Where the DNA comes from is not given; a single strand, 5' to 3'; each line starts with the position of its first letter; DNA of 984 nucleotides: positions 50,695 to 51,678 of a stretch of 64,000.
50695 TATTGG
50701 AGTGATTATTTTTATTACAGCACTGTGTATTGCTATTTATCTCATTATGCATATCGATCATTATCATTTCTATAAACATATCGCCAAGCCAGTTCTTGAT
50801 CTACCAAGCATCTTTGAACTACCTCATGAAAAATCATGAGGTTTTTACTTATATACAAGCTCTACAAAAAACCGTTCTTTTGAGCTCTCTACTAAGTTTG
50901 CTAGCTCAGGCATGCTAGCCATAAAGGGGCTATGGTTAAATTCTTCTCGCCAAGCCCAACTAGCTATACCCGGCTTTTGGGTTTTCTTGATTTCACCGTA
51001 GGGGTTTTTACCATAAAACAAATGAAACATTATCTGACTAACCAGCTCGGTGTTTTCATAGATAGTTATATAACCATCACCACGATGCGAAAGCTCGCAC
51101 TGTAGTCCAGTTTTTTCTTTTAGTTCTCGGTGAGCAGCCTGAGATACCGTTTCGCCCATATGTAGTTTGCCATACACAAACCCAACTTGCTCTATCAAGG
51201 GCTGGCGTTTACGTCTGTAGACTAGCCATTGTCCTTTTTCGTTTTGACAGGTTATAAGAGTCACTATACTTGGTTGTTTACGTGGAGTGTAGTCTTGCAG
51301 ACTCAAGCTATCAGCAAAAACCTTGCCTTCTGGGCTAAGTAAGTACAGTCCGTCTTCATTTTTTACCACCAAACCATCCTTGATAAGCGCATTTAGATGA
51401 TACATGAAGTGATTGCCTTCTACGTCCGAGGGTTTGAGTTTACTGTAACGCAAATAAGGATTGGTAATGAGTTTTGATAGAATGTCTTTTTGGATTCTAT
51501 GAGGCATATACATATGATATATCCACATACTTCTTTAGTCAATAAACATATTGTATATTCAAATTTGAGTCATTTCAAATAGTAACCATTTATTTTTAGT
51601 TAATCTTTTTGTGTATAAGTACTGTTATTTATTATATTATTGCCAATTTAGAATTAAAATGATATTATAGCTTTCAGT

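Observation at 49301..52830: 3.5 kb island of unknown genes inserted inside the str operon between rpsG and fusA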

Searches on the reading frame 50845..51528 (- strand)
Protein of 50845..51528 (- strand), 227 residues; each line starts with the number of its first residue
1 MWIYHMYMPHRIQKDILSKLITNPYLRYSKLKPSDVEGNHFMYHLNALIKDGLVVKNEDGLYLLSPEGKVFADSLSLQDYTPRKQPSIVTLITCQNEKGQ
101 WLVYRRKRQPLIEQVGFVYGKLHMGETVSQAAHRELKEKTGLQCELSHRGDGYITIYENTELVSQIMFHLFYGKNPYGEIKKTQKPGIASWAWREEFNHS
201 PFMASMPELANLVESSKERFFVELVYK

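Call 7: search_protein_families(library=pfam, proteins=[window:50845-51528:-], max_evalue=1)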
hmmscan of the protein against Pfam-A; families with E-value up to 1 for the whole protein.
window:50845-51528:- (227 aa): 2 families
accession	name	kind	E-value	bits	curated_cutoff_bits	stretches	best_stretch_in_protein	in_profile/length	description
PF00293.34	NUDIX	-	2.2e-11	44.4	21.1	1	89-193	6-112/134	NUDIX domain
PF24038.1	DUF7347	-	0.054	14.2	27.6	1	15-70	15-72/77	Domain of unknown function (DUF7347)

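Call 8: search_protein_families(library=ncbifam, proteins=[window:50845-51528:-], max_evalue=1)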
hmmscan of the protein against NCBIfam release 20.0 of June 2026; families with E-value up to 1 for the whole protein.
window:50845-51528:- (227 aa): 15 families
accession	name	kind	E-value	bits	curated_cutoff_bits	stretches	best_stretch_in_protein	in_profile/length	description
TIGR00586.1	mutt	equivalog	7.1e-07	29.3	97.9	1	94-174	12-91/129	8-oxo-dGTP diphosphatase MutT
TIGR02705.1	nudix_YtkD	equivalog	7.3e-05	22.4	154.4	1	83-168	21-100/156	RNA deprotection pyrophosphohydrolase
NF008044.0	PRK10776.1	equivalog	8.9e-05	22.4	148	1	91-178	9-96/130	8-oxo-dGTP diphosphatase MutT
NF006530.0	PRK08999.1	equivalog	0.00024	20.3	245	1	95-166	14-86/315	Nudix family hydrolase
NF007834.0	PRK10546.1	equivalog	0.00028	20.7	156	1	113-209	27-122/135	pyrimidine (deoxy)nucleoside triphosphate diphosphatase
NF006961.0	PRK09438.1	equivalog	0.00039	19.9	103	1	83-146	5-65/151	dihydroneopterin triphosphate diphosphatase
NF001937.0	PRK00714.1-4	equivalog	0.00041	20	139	1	93-144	14-62/161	RNA pyrophosphohydrolase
NF008736.0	PRK11762.1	equivalog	0.00079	19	169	1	114-144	75-105/186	ADP compounds hydrolase NudE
NF001935.0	PRK00714.1-2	equivalog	0.004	16.7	259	1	114-145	32-63/183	RNA pyrophosphohydrolase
NF001934.0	PRK00714.1-1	equivalog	0.012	15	241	1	90-144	12-62/176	RNA pyrophosphohydrolase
NF003791.0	PRK05379.2-3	equivalog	0.017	14.3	409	1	84-144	198-258/340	bifunctional nicotinamide-nucleotide adenylyltransferase/Nudix hydroxylase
NF001299.0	PRK00241.1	equivalog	0.027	13.9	158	1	79-143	129-189/263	NAD(+) diphosphatase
NF001938.0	PRK00714.1-5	equivalog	0.028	13.8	116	1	117-143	49-75/172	RNA pyrophosphohydrolase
NF052459.1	OxoGTPPhMutT1Mycb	equivalog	0.042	13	475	1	117-149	33-65/292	8-oxo-(d)GTP phosphatase MutT1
NF001936.0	PRK00714.1-3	equivalog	0.05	13.5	118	1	89-143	11-65/155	RNA pyrophosphohydrolase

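Call 12: find_homologous_proteins(query=window:50845-51528:-)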
Query window:50845-51528:- (227 aa): 137 proteins with E <= 0.001 among 336 candidates; the best 120 are listed.
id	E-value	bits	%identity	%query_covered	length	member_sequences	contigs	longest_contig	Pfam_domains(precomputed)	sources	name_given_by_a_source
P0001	2.1e-134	464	91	97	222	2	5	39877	PF00293.35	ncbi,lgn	-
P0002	2.6e-121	421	80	100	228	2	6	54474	PF00293.35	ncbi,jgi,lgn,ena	-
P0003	4.2e-119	414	80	97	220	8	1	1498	PF00293.35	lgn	-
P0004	7.5e-119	413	80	97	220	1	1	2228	PF00293.35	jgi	-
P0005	4.7e-118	411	79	96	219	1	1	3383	PF00293.35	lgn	-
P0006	1.5e-117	409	80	96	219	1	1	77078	PF00293.35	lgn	-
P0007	2.9e-115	401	77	97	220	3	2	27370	PF00293.35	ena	-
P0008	7.8e-114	397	78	95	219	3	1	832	PF00293.35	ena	-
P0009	7.7e-113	394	76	97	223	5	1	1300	PF00293.35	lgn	-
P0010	1.1e-112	393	77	97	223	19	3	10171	PF00293.35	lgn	-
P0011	3.4e-112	391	76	97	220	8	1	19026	PF00293.35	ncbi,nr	ncbi:NUDIX domain-containing protein [Candidatus Saccharibacteria bacterium]|nr:NUDIX domain-contain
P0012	3.2e-110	385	75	97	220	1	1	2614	PF00293.35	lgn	-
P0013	2.2e-109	382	73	97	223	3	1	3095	PF00293.35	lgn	-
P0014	2.4e-109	382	74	97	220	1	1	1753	PF00293.35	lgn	-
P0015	8.4e-109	380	73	97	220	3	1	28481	PF00293.35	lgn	-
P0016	4.8e-107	375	72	97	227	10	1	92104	PF00293.35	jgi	-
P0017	2.9e-106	372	75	97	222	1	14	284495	PF00293.35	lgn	-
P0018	2.4e-95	336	78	82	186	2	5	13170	PF00293.35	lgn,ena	-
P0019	3.6e-95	336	77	82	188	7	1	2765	PF00293.35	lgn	-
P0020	1.6e-93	330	77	82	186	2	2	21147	PF00293.35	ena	-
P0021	2.0e-92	327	76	82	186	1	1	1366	PF00293.35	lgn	-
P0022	8.4e-82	292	62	96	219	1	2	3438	PF00293.35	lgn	-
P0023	1.9e-81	291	60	97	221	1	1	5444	PF00293.35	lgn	-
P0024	1.1e-79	285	60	96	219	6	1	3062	PF00293.35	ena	-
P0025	1.1e-79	285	60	97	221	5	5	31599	PF00293.35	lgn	-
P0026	2.5e-79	284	59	97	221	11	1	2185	PF00293.35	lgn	-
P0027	3.6e-79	283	59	98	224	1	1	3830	PF00293.35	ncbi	-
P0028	3.1e-78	280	59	96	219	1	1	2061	PF00293.35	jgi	jgi:8-oxo-dGTP pyrophosphatase MutT (NUDIX family)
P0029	1.0e-77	279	58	96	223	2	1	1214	PF00293.35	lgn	-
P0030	2.4e-77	277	59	96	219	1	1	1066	PF00293.35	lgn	-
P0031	2.8e-77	277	60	96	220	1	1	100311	PF00293.35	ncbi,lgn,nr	ncbi:MAG TPA: NUDIX domain-containing protein [Candidatus Dormibacteraeota bacterium]|nr:NUDIX domai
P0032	5.8e-77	276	57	97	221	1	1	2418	PF00293.35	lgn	-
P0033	1.4e-76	275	58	96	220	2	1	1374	PF00293.35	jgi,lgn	-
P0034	6.9e-76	273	58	96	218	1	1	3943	PF00293.35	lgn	-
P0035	2.5e-75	271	59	96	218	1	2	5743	PF00293.35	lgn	-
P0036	2.6e-75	271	58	96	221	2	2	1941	PF00293.35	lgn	-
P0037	1.6e-73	265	57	96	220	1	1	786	PF00293.35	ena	-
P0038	6.3e-73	263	59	96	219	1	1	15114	PF00293.35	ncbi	-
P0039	9.6e-73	262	56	96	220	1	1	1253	PF00293.35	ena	-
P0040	3.6e-71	257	57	96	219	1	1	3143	PF00293.35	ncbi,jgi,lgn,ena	jgi:ADP-ribose pyrophosphatase YjhB (NUDIX family)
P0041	1.2e-70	256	53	96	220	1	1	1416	PF00293.35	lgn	-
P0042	2.6e-70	254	56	96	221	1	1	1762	PF00293.35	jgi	jgi:ADP-ribose pyrophosphatase YjhB (NUDIX family)/predicted transcriptional regulator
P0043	3.0e-70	254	55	96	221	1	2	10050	PF00293.35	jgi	jgi:8-oxo-dGTP diphosphatase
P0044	3.1e-70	254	56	96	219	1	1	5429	PF00293.35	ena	-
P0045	4.9e-70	254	55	96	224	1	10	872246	PF00293.35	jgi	jgi:ADP-ribose pyrophosphatase YjhB (NUDIX family)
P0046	5.4e-70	253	56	96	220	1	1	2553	PF00293.35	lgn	-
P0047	9.9e-70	253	55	96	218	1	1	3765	PF00293.35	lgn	-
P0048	1.0e-69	252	55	100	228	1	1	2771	PF00293.35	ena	-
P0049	1.5e-69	252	56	96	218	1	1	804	PF00293.35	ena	-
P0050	1.7e-69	252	55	96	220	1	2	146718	PF00293.35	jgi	jgi:8-oxo-dGTP diphosphatase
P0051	1.9e-69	252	56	96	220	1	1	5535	PF00293.35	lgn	-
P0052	2.3e-69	251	55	96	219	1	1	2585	PF00293.35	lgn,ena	-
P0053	3.1e-69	251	54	96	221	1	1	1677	PF00293.35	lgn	-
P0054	4.2e-69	250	55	95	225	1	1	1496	PF00293.35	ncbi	-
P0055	4.5e-69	250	53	96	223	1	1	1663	PF00293.35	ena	-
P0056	5.7e-69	250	56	96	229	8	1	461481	PF00293.35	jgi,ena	-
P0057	7.1e-69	250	55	96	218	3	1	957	PF00293.35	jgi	jgi:8-oxo-dGTP pyrophosphatase MutT (NUDIX family)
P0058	7.4e-69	250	54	96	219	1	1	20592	PF00293.35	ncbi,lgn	-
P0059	8.1e-69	250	53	96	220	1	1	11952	PF00293.35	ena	-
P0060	9.2e-69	249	54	96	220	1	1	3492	PF00293.35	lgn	-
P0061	1.3e-68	249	54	96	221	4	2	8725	PF00293.35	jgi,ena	jgi:ADP-ribose pyrophosphatase YjhB (NUDIX family)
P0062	1.4e-68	249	54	96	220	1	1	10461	PF00293.35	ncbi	-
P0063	1.5e-68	249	53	98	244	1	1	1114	PF00293.35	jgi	jgi:8-oxo-dGTP pyrophosphatase MutT (NUDIX family)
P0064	1.7e-68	248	54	96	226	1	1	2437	PF00293.35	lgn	-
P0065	1.8e-68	248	55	95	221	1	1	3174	PF00293.35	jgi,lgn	jgi:ADP-ribose pyrophosphatase YjhB (NUDIX family)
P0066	2.1e-68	248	55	96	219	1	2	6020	PF00293.35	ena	-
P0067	2.3e-68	248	54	96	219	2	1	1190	PF00293.35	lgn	-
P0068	2.7e-68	248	55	96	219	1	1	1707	PF00293.35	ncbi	-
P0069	2.8e-68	248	55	96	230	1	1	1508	PF00293.35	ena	-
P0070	3.0e-68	248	54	96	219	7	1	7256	PF00293.35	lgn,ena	-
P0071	7.1e-68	246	56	96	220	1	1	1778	PF00293.35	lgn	-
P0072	1.2e-67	246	56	96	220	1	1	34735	PF00293.35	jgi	jgi:ADP-ribose pyrophosphatase YjhB (NUDIX family)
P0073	2.5e-67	245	54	96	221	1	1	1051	PF00293.35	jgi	jgi:ADP-ribose pyrophosphatase YjhB (NUDIX family)/predicted transcriptional regulator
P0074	3.0e-67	244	53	96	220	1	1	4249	PF00293.35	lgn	-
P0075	3.8e-67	244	50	100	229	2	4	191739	PF00293.35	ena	-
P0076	4.2e-67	244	55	96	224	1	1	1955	PF00293.35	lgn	-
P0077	5.2e-67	244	53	96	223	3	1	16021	PF00293.35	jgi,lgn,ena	-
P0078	7.3e-67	243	55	96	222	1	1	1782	PF00293.35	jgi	jgi:8-oxo-dGTP pyrophosphatase MutT (NUDIX family)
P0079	1.0e-66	243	54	96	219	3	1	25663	PF00293.35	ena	-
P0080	1.5e-66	242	53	95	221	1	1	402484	PF00293.35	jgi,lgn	jgi:8-oxo-dGTP diphosphatase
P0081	2.0e-66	242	54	96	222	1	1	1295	PF00293.35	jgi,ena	-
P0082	2.7e-66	241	54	96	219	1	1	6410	PF00293.35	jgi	jgi:ADP-ribose pyrophosphatase YjhB (NUDIX family)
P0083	3.0e-66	241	52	96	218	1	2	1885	PF00293.35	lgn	-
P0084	4.2e-66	241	53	96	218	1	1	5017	PF00293.35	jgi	jgi:ADP-ribose pyrophosphatase YjhB (NUDIX family)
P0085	6.9e-66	240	53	96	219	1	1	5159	PF00293.35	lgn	-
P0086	9.0e-66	240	53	96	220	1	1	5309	PF00293.35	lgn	-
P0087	9.3e-66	240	53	96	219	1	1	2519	PF00293.35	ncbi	-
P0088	9.4e-66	240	52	96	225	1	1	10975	PF00293.35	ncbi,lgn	-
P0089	1.5e-65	239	54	96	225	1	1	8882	PF00293.35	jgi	jgi:ADP-ribose pyrophosphatase YjhB (NUDIX family)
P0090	1.7e-65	239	53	96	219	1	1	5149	PF00293.35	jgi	-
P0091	1.8e-65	239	51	93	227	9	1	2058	PF00293.35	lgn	-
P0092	3.4e-65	238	53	96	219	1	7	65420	PF00293.35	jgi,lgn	jgi:ADP-ribose pyrophosphatase YjhB (NUDIX family)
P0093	3.8e-65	238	53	96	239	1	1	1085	PF00293.35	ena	-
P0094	6.9e-65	237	52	96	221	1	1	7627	PF00293.35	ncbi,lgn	-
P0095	1.1e-64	236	55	96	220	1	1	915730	PF00293.35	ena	-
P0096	1.3e-64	236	51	96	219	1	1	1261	PF00293.35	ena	-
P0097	3.8e-64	234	50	94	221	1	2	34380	PF00293.35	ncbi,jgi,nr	ncbi:MAG: NUDIX domain-containing protein [Armatimonadetes bacterium]|nr:MAG: NUDIX domain-containin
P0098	6.1e-64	234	52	96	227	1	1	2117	PF00293.35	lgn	-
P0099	1.4e-63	232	53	96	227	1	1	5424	PF00293.35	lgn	-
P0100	1.7e-63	232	52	96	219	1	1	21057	PF00293.35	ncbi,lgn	-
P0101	1.8e-63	232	55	90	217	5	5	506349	PF00293.35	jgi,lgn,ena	-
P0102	2.1e-63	232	52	96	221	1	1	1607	PF00293.35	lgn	-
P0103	4.6e-63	231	51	96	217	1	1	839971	PF00293.35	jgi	jgi:ADP-ribose pyrophosphatase YjhB (NUDIX family)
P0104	6.2e-63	230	53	96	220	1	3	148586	PF00293.35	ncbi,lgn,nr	ncbi:MAG TPA: NUDIX domain-containing protein [Candidatus Saccharimonadales bacterium]|nr:NUDIX doma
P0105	7.2e-63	230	55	96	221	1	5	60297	PF00293.35,PF24038.2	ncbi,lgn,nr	ncbi:MAG TPA: NUDIX domain-containing protein [Candidatus Saccharimonadales bacterium]|nr:NUDIX doma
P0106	8.2e-63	230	51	96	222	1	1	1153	PF00293.35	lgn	-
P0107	1.2e-62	229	53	96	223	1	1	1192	PF00293.35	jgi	jgi:ADP-ribose pyrophosphatase YjhB (NUDIX family)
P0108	1.8e-62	229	50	96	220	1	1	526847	PF00293.35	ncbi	-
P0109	3.6e-62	228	50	96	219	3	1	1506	PF00293.35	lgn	-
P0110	4.7e-62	227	50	96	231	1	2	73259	PF00293.35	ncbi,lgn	-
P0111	5.5e-62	227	52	96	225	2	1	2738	PF00293.35,PF14815.13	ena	-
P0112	8.5e-62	227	50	96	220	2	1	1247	PF00293.35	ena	-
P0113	1.3e-61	226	51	96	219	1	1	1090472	PF00293.35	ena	-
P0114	2.2e-61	225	52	96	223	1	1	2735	PF00293.35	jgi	jgi:ADP-ribose pyrophosphatase YjhB (NUDIX family)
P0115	2.5e-61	225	50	96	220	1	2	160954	PF00293.35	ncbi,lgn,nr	ncbi:NUDIX domain-containing protein [Candidatus Saccharibacteria bacterium]|nr:NUDIX domain-contain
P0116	3.4e-61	225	47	96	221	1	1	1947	PF00293.35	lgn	-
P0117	3.6e-61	225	51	96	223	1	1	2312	PF22327.3,PF00293.35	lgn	-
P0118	3.8e-61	224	50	96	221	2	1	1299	PF00293.35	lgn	-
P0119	4.2e-61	224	49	96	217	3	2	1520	PF00293.35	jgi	jgi:ADP-ribose pyrophosphatase YjhB (NUDIX family)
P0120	9.4e-61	223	52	96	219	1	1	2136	PF00293.35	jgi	jgi:ADP-ribose pyrophosphatase YjhB (NUDIX family)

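Call 14: find_encoding_contigs(protein=P0001, flank=6000, max_places=5)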
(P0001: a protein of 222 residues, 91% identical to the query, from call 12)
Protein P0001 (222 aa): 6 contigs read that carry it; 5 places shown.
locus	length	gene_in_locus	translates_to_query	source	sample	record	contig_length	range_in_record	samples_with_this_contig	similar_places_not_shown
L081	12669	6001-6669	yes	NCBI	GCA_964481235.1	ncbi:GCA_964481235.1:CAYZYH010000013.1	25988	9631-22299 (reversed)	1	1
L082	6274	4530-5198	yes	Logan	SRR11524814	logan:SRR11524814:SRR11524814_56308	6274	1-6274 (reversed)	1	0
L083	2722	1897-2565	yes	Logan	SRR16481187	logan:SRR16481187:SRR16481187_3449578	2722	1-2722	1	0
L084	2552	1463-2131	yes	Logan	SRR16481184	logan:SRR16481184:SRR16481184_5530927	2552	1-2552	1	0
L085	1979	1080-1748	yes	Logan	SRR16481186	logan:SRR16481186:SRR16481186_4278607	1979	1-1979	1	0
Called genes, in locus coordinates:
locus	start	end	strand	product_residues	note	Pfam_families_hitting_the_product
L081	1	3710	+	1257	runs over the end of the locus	PF04997:RNA_pol_Rpb1_1, PF00623:RNA_pol_Rpb1_2, PF04983:RNA_pol_Rpb1_3, PF04998:RNA_pol_Rpb1_5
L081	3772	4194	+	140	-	PF00164:Ribosom_S12_S23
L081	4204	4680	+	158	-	PF00177:Ribosomal_S7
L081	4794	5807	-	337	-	-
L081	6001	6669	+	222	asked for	PF00293:NUDIX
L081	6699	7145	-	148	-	-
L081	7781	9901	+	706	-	PF00009:GTP_EFTU, PF22042:EF-G_D2, PF03144:GTP_EFTU_D2, PF14492:EFG_III, PF16658:RF3_C (weak), PF03764:EFG_IV, PF00679:EFG_C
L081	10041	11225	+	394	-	PF00009:GTP_EFTU, PF03144:GTP_EFTU_D2, PF03143:GTP_EFTU_D3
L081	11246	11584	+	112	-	PF00338:Ribosomal_S10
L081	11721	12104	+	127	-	PF09685:MamF_MmsF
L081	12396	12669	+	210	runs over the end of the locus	PF00297:Ribosomal_L3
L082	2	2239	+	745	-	?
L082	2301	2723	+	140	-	PF00164:Ribosom_S12_S23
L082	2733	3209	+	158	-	PF00177:Ribosomal_S7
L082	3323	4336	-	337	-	-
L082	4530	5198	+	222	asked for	PF00293:NUDIX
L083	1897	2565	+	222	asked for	PF00293:NUDIX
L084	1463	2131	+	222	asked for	PF00293:NUDIX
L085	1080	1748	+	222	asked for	PF00293:NUDIX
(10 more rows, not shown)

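Call 15: find_encoding_contigs(protein=P0002, flank=6000, max_places=4)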
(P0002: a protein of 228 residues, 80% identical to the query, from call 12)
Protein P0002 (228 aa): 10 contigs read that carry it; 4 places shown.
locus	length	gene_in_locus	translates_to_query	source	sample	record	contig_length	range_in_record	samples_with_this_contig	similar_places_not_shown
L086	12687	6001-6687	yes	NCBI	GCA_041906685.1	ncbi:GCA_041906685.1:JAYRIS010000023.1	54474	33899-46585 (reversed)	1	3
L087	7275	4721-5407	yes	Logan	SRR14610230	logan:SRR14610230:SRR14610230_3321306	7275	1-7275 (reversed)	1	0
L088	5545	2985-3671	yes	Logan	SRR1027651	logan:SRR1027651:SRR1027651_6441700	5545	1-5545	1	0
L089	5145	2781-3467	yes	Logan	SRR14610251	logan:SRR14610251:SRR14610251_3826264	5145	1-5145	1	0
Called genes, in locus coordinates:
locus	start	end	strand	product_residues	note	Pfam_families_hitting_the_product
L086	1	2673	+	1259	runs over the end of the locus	PF04997:RNA_pol_Rpb1_1, PF00623:RNA_pol_Rpb1_2, PF04983:RNA_pol_Rpb1_3, PF04998:RNA_pol_Rpb1_5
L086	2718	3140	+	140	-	PF00164:Ribosom_S12_S23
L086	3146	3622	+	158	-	PF00177:Ribosomal_S7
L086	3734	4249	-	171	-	-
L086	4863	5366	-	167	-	-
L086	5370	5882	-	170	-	-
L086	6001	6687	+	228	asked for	PF00293:NUDIX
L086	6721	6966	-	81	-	-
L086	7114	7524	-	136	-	-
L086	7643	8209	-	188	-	-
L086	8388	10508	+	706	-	PF00009:GTP_EFTU, PF22042:EF-G_D2, PF03144:GTP_EFTU_D2, PF14492:EFG_III, PF16658:RF3_C (weak), PF03764:EFG_IV, PF00679:EFG_C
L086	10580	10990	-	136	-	-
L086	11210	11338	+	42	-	-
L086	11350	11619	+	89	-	-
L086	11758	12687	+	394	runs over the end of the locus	PF00009:GTP_EFTU, PF03144:GTP_EFTU_D2, PF03143:GTP_EFTU_D3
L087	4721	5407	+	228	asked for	PF00293:NUDIX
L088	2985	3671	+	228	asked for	PF00293:NUDIX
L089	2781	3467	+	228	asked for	PF00293:NUDIX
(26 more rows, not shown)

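Call 20: search_solved_structures(query=window:50845-51528:-, max_evalue=0.1, show_alignments=2)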
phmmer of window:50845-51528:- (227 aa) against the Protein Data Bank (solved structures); distinct sequences matched with E-value up to 0.1: 29.
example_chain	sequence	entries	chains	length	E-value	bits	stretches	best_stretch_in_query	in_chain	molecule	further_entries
5otn_A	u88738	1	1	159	0.0004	23.1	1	99-181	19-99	Nudix (Nucleoside diphosphate linked moiety X)-type motif 1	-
5hzx_A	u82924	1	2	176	0.00047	22.9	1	99-181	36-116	Nudix (Nucleoside diphosphate linked moiety X)-type motif 1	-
3fk9_A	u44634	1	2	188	0.0017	21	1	120-204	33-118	Mutator MutT protein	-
8zr8_A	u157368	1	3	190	0.0019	20.9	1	84-147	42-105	Methanol dehydrogenase activator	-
8wv3_A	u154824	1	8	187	0.0033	20.1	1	84-147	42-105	ADP-ribose pyrophosphatase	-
9jax_E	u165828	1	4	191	0.0034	20.1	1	84-147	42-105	ADP-ribose pyrophosphatase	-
1mut_A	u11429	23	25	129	0.0085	18.8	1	94-143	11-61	NUCLEOSIDE TRIPHOSPHATE PYROPHOSPHOHYDROLASE | Mutator mutT protein | 7,8-dihydro-8-oxoguanine-triphosphatase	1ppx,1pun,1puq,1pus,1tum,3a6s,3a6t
3gg6_A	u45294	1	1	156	0.011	18.4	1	87-147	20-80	Nucleoside diphosphate-linked moiety X motif 18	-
2yyh_A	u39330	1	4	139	0.016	17.9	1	88-149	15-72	8-OXO-dGTPase domain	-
2yvm_A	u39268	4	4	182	0.021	17.5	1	80-145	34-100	MutT/nudix family protein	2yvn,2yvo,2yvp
3ees_A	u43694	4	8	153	0.023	17.4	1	97-174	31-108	Probable pyrophosphohydrolase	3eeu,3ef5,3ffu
6glo_A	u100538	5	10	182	0.056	16.1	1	114-151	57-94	7,8-dihydro-8-oxoguanine triphosphatase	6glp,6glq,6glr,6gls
2qjo_A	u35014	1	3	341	0.059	16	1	84-193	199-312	Bifunctional NMN adenylyltransferase/Nudix hydrolase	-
6ehh_A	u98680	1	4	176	0.073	15.7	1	119-179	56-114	7,8-dihydro-8-oxoguanine triphosphatase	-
5ws7_A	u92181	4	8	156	0.076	15.7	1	119-152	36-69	7,8-dihydro-8-oxoguanine triphosphatase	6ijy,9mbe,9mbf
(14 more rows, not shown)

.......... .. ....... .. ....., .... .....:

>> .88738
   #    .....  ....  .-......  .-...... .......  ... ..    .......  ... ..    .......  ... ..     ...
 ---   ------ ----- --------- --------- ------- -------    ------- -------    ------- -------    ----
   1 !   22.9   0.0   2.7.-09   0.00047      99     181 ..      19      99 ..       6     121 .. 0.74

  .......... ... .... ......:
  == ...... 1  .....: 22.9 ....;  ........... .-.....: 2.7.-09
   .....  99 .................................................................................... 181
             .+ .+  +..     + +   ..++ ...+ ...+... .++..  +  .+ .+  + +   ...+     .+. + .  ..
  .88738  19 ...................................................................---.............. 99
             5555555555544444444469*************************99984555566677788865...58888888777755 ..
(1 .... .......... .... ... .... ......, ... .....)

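Call 27: predict_structure(alignment_id=A2)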
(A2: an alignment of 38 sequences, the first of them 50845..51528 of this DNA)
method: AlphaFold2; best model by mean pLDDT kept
length: 227 residues; sequences in the alignment: 38
mean_pLDDT: 90.4   pTM: 0.82
mean pLDDT of the five models: 90.4, 89.9, 89.8, 89.6, 89.0
residues with pLDDT >= 90: 172; 70-90: 40; 50-70: 10; < 50: 5
segments of 3 or more residues with pLDDT < 50: 1-5
pLDDT, mean of each block of 10 residues (from residue 1): 52 91 93 93 96 95 93 77 74 98 93 93 90 95 97 93 93 97 83 97 96 96 96
secondary structure, 60 per line:
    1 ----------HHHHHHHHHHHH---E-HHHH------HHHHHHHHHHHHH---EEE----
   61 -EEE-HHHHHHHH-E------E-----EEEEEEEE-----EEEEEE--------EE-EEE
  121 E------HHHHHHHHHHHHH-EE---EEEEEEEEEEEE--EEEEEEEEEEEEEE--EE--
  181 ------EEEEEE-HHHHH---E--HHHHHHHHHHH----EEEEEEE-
elements in order: H11-22 H28-31 H38-50 E54-56 E62-64 H66-73 E88-95 E101-106 E118-121 H128-140 E147-158 E161-174 E187-192 H194-198 H205-215 E220-226
